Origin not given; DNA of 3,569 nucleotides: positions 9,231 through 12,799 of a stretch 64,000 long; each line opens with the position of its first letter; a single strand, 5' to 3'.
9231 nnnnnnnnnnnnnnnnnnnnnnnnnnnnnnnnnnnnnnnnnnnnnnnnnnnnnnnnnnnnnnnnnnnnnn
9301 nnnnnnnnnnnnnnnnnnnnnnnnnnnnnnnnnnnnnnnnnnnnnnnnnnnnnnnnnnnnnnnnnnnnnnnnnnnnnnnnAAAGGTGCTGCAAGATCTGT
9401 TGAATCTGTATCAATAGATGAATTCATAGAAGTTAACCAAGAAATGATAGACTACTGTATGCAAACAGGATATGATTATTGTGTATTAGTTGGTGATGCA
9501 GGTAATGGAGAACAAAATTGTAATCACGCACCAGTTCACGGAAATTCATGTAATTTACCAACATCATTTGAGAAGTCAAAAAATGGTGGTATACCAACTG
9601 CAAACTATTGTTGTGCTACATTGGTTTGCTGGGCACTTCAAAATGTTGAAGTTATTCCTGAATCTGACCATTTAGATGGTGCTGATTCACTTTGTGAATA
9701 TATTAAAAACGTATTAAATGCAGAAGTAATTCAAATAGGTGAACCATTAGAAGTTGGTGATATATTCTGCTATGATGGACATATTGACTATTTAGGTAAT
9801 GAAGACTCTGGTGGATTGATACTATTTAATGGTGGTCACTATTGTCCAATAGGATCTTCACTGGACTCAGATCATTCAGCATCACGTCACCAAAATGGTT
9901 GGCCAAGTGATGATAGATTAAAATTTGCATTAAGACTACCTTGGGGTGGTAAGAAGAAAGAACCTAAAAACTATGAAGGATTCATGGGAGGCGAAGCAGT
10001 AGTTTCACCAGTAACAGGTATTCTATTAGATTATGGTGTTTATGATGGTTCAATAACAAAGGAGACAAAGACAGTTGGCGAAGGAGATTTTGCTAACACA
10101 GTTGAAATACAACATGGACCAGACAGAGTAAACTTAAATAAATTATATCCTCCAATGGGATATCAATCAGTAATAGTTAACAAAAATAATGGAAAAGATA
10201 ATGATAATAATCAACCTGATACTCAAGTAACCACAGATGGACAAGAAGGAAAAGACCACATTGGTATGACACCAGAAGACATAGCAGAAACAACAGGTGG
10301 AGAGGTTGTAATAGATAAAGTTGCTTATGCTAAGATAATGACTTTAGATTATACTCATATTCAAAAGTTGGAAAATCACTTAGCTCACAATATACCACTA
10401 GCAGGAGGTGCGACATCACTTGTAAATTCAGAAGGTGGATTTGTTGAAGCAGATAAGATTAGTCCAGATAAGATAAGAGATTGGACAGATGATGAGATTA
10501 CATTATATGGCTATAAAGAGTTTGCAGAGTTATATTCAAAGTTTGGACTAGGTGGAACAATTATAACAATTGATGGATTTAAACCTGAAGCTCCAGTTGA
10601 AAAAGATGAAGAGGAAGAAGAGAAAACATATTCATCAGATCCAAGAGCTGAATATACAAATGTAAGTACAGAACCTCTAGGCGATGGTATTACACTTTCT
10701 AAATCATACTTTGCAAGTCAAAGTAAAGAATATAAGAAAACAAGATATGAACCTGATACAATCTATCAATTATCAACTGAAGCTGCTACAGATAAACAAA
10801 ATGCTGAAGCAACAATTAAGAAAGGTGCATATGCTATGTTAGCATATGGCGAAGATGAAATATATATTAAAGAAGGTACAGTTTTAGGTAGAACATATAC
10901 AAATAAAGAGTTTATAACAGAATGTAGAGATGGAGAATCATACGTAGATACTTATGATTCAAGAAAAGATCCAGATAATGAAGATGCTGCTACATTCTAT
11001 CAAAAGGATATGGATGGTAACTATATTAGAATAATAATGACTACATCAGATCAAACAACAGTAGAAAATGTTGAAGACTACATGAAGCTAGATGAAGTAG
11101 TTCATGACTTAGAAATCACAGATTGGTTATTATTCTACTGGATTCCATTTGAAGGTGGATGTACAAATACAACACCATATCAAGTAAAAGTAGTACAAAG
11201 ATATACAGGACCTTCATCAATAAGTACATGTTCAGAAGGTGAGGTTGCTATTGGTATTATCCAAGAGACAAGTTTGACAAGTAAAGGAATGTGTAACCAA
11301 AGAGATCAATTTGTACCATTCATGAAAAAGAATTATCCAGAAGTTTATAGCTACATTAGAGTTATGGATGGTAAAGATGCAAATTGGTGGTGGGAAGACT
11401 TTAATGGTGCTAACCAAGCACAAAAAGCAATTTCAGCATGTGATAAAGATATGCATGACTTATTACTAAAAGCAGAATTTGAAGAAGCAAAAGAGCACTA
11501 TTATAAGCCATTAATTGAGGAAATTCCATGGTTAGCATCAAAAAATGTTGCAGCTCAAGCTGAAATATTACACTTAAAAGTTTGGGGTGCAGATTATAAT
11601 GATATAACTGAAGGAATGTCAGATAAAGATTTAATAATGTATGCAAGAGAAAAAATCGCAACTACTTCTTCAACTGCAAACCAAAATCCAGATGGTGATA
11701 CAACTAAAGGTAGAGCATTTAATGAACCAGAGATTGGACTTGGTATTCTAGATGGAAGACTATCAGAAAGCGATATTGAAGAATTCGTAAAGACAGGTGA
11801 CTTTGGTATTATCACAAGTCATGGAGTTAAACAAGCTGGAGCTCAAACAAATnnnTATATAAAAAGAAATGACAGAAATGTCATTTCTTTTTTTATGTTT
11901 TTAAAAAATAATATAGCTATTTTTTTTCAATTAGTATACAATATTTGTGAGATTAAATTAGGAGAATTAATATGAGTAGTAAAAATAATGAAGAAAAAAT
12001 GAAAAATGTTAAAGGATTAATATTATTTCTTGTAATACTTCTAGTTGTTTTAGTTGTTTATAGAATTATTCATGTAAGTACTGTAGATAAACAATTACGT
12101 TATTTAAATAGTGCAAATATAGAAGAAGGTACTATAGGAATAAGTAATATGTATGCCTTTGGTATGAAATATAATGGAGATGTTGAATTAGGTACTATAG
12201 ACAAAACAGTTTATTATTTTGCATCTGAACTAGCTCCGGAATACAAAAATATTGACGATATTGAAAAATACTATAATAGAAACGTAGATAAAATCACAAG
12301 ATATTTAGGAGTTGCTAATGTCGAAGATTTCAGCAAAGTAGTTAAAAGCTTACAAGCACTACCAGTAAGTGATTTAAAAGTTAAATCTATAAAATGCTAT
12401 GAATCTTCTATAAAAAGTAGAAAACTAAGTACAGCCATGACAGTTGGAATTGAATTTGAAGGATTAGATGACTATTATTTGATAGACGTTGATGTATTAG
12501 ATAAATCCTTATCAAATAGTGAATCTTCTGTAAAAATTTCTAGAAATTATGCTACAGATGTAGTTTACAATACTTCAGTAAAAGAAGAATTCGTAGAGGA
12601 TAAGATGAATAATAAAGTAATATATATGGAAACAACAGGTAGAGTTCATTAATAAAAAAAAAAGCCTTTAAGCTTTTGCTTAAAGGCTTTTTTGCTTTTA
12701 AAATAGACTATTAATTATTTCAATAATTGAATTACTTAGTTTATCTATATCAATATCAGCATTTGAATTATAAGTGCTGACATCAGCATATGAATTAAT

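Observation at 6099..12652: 1918-aa membrane-anchored CHAP/NlpC-P60-like giant protein with long disordered cytoplasmic head, plus a small TM partner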

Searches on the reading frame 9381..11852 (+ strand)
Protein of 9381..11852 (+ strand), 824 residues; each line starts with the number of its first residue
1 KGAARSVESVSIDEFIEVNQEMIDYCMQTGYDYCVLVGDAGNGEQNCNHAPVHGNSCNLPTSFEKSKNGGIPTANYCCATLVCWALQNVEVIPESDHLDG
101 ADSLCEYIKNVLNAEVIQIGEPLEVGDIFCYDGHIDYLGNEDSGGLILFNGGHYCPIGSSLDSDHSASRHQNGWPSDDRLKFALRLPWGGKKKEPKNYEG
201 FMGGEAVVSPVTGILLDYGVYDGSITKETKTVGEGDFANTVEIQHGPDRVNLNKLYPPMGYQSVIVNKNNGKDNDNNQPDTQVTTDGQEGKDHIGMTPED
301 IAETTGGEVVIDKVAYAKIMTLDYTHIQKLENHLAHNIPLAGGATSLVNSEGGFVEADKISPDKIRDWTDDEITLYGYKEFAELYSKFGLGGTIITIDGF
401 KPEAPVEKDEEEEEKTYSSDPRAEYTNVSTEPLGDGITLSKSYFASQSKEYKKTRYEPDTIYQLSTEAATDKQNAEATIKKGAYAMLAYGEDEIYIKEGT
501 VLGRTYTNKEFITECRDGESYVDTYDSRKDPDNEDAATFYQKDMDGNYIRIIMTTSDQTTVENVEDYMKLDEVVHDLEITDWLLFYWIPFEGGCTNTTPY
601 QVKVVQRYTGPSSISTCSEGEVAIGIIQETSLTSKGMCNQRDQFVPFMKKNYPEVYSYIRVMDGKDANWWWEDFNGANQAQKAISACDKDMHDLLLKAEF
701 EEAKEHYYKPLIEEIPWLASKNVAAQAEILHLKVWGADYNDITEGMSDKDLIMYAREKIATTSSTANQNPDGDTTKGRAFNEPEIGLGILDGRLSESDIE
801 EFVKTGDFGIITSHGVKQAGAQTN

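Call 25: predict_structure(alignment_id=A1)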
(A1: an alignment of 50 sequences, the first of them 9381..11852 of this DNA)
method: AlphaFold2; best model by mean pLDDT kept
length: 824 residues; sequences in the alignment: 50
mean_pLDDT: 78.2   pTM: 0.49
mean pLDDT of the five models: 78.2, 77.6, 77.1, 76.5, 76.3
residues with pLDDT >= 90: 364; 70-90: 222; 50-70: 109; < 50: 129
segments of 3 or more residues with pLDDT < 50: 1-3, 191-197, 242-247, 252-296, 304-306, 412-429, 519-530, 535-546, 570-581, 822-824
pLDDT, mean of each block of 10 residues (from residue 1): 66 93 95 74 61 83 93 92 96 89 93 92 96 95 91 93 92 95 89 46 86 94 65 58 50 40 30 36 35 42 52 87 95 91 92 90 94 97 88 91 78 47 44 76 91 86 68 92 92 92 86 65 44 46 54 80 62 37 58 57 65 86 88 94 96 93 97 91 88 86 90 93 90 89 97 94 79 89 90 84 76 86 40
secondary structure, 60 per line:
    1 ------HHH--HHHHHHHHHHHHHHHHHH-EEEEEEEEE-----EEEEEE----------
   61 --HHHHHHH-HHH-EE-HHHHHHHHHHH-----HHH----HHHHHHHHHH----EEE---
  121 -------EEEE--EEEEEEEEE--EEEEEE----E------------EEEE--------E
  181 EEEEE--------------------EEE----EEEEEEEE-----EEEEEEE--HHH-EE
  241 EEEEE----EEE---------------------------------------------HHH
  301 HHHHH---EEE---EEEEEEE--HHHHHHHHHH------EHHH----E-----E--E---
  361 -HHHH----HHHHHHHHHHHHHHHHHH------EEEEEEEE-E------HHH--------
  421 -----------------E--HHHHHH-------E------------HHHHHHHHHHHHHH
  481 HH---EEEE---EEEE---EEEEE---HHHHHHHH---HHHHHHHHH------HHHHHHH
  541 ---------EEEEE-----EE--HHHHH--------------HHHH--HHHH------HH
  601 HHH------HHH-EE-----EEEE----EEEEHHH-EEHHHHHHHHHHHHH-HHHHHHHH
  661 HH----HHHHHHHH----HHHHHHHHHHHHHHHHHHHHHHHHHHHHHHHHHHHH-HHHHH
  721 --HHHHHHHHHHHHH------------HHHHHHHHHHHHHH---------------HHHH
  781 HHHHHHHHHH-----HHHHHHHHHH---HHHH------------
elements in order (helices of 4 or more, strands of 3 or more residues): H12-29 E31-39 E45-50 H63-69 H78-88 H101-110 E115-117 E128-131 E134-142 E145-150 E168-171 E180-185 E206-208 E213-220 E226-232 E239-245 E250-252 H298-305 E309-311 E315-321 H324-333 H362-365 H370-387 E394-401 H441-446 H467-482 E486-489 E493-496 E500-504 H508-515 H519-527 H534-540 E550-554 H564-568 H583-586 H589-592 H599-603 E621-624 E629-632 H639-651 H653-662 H667-674 H679-714 H716-720 H723-735 H748-761 H777-790 H796-805 H809-812

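Call 29: fold_search(model_id=the predicted structure, library=pdb)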
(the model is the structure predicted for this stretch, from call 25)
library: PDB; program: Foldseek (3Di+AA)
matches with E <= 10: 88; with E <= 0.001: 0
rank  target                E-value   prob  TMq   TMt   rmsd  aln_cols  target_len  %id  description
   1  3m1u_A                2.0e-01  0.57  0.10  0.18  12.6       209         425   12  Crystal structure of a Putative gamma-D-glutamyl-L-diamino acid endopeptidase (DVU_0896) from DESULFOVIBRIO VULGARIS H (released 2010-04-07)
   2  4ily_A                2.0e-01  0.54  0.13  0.36  11.8       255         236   10  Abundantly secreted chitosanase from Streptomyces sp. SirexAA-E (released 2014-01-01)
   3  4ily_B                2.0e-01  0.47  0.13  0.32  12.4       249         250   12  Abundantly secreted chitosanase from Streptomyces sp. SirexAA-E (released 2014-01-01)
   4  1chk_A                2.1e-01  0.54  0.13  0.37  11.8       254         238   12  STREPTOMYCES N174 CHITOSANASE PH5.5 298K (released 1996-07-11)
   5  4noo_A                2.4e-01  0.57  0.13  0.41   8.5       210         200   18  Molecular mechanism for self-protection against type VI secretion system in Vibrio cholerae (released 2014-04-09)
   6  3m1u_B                2.4e-01  0.23  0.09  0.15  14.9       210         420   15  Crystal structure of a Putative gamma-D-glutamyl-L-diamino acid endopeptidase (DVU_0896) from DESULFOVIBRIO VULGARIS H (released 2010-04-07)
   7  7c6c                  2.5e-01  0.33  0.12  0.31  12.4       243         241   14  Crystal structure of native chitosanase from Bacillus subtilis MY002 (released 2021-03-31)
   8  4arj_A                2.7e-01  0.20  0.12  0.25  18.9       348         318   11  Crystal structure of a pesticin (translocation and receptor binding domain) from Y. pestis and T4-lysozyme chimera (released 2012-05-09)
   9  4epi                  3.7e-01  0.23  0.12  0.26  16.6       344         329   11  The crystal structure of pesticin-T4 lysozyme hybrid stabilized by engineered disulfide bonds (released 2012-06-20)
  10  4exm_C                3.7e-01  0.16  0.11  0.21  17.4       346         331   10  The crystal structure of an engineered phage lysin containing the binding domain of pesticin and the killing domain of (released 2012-06-20)
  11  6lwu_A                4.3e-01  0.47  0.15  0.40   8.3       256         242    8  Complex of Gynuella sunshinyii GH46 chitosanase GsCsn46A E19A with chitopentaose (released 2021-02-10)
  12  7c6d_A                4.7e-01  0.30  0.14  0.36   9.1       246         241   11  Crystal structure of E19A mutant chitosanase from Bacillus subtilis MY002 complexed with 6 GlcN. (released 2021-03-31)
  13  4arj_B                5.0e-01  0.08  0.10  0.18  19.2       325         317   12  Crystal structure of a pesticin (translocation and receptor binding domain) from Y. pestis and T4-lysozyme chimera (released 2012-05-09)
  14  2io8_A                5.5e-01  0.30  0.06  0.09  13.4       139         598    9  E. coli Bifunctional glutathionylspermidine synthetase/amidase Incomplex with Mg2+ and ADP (released 2006-12-12)
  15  4nso_A                1.2e+00  0.41  0.13  0.42   5.7       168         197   17  Crystal structure of the effector-immunity protein complex (released 2014-04-16)
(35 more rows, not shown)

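Call 40: search_solved_structures(query=A1, max_evalue=10, show_alignments=3)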
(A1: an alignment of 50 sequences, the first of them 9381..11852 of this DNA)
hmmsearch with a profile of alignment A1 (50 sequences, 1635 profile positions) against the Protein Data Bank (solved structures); distinct sequences matched with E-value up to 10: 0.

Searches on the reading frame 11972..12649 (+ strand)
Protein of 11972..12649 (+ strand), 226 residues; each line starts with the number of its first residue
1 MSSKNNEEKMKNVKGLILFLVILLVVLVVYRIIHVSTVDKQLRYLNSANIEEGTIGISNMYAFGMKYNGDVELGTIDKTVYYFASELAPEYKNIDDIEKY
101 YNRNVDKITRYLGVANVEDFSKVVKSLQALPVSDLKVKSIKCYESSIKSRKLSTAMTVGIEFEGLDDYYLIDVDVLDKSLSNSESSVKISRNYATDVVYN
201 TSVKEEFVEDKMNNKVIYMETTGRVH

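Call 3: search_protein_families(library=pfam, proteins=[window:11972-12649:+], max_evalue=1)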
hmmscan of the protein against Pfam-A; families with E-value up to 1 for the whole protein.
window:11972-12649:+ (226 aa): 2 families
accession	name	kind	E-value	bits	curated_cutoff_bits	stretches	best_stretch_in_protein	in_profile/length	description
PF23839.1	DUF7209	-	0.054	13.6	27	1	65-101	1-37/77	Family of unknown function (DUF7209)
PF06868.16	DUF1257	-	0.12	13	22.2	1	158-208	38-88/103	Protein of unknown function (DUF1257)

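Call 4: search_protein_families(library=ncbifam, proteins=[window:11972-12649:+], max_evalue=1)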
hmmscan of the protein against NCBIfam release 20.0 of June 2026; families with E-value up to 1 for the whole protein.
window:11972-12649:+ (226 aa): 1 family
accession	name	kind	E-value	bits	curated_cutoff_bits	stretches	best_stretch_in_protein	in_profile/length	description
NF045849.1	ICE_MMCAP2_0565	equivalog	0.1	12.3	40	1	6-33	49-76/80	Mbov_0395 family pilin-like conjugal transfer protein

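Call 5: search_protein_families(library=phrogs, proteins=[window:11972-12649:+], max_evalue=0.1)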
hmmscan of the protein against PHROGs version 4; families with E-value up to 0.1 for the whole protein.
window:11972-12649:+ (226 aa): 3 families
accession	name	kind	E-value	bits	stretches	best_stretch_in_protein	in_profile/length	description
phrog_36379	-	unknown function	0.025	15.8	0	179-215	53-89/125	-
phrog_12170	-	unknown function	0.036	14.7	1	126-179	124-178/209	-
phrog_18433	-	unknown function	0.074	13.8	0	192-212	13-33/56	-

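Call 98: search_solved_structures(query=A4, max_evalue=10, show_alignments=3)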
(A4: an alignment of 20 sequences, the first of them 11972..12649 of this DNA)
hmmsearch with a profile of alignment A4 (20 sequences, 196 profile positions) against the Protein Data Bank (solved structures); distinct sequences matched with E-value up to 10: 9.
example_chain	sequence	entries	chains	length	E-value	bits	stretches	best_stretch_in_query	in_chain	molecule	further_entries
7mcd_A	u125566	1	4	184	0.025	17.4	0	109-146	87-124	AI-designed TIM-barrel F15C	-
2op5_A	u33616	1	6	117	0.26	14.1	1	101-134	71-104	hypothetical protein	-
6z1p_BA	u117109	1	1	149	0.32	13.8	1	129-175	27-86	Ribosomal subunit protein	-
3ujm_A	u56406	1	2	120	0.75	12.6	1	85-143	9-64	Rasputin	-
8va5_A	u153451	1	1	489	1.1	12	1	48-97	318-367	Menin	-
9c4u_A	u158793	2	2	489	1.1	12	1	48-97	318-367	Menin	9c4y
6wvg_A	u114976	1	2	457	1.4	11.8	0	4-39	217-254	Green fluorescent protein, Leukocyte surface antigen CD53 chimera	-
2l6w_A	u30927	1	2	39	6.3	9.6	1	11-34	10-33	Beta-type platelet-derived growth factor receptor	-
8fjg_A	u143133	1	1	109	7.9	9.3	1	81-119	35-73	H12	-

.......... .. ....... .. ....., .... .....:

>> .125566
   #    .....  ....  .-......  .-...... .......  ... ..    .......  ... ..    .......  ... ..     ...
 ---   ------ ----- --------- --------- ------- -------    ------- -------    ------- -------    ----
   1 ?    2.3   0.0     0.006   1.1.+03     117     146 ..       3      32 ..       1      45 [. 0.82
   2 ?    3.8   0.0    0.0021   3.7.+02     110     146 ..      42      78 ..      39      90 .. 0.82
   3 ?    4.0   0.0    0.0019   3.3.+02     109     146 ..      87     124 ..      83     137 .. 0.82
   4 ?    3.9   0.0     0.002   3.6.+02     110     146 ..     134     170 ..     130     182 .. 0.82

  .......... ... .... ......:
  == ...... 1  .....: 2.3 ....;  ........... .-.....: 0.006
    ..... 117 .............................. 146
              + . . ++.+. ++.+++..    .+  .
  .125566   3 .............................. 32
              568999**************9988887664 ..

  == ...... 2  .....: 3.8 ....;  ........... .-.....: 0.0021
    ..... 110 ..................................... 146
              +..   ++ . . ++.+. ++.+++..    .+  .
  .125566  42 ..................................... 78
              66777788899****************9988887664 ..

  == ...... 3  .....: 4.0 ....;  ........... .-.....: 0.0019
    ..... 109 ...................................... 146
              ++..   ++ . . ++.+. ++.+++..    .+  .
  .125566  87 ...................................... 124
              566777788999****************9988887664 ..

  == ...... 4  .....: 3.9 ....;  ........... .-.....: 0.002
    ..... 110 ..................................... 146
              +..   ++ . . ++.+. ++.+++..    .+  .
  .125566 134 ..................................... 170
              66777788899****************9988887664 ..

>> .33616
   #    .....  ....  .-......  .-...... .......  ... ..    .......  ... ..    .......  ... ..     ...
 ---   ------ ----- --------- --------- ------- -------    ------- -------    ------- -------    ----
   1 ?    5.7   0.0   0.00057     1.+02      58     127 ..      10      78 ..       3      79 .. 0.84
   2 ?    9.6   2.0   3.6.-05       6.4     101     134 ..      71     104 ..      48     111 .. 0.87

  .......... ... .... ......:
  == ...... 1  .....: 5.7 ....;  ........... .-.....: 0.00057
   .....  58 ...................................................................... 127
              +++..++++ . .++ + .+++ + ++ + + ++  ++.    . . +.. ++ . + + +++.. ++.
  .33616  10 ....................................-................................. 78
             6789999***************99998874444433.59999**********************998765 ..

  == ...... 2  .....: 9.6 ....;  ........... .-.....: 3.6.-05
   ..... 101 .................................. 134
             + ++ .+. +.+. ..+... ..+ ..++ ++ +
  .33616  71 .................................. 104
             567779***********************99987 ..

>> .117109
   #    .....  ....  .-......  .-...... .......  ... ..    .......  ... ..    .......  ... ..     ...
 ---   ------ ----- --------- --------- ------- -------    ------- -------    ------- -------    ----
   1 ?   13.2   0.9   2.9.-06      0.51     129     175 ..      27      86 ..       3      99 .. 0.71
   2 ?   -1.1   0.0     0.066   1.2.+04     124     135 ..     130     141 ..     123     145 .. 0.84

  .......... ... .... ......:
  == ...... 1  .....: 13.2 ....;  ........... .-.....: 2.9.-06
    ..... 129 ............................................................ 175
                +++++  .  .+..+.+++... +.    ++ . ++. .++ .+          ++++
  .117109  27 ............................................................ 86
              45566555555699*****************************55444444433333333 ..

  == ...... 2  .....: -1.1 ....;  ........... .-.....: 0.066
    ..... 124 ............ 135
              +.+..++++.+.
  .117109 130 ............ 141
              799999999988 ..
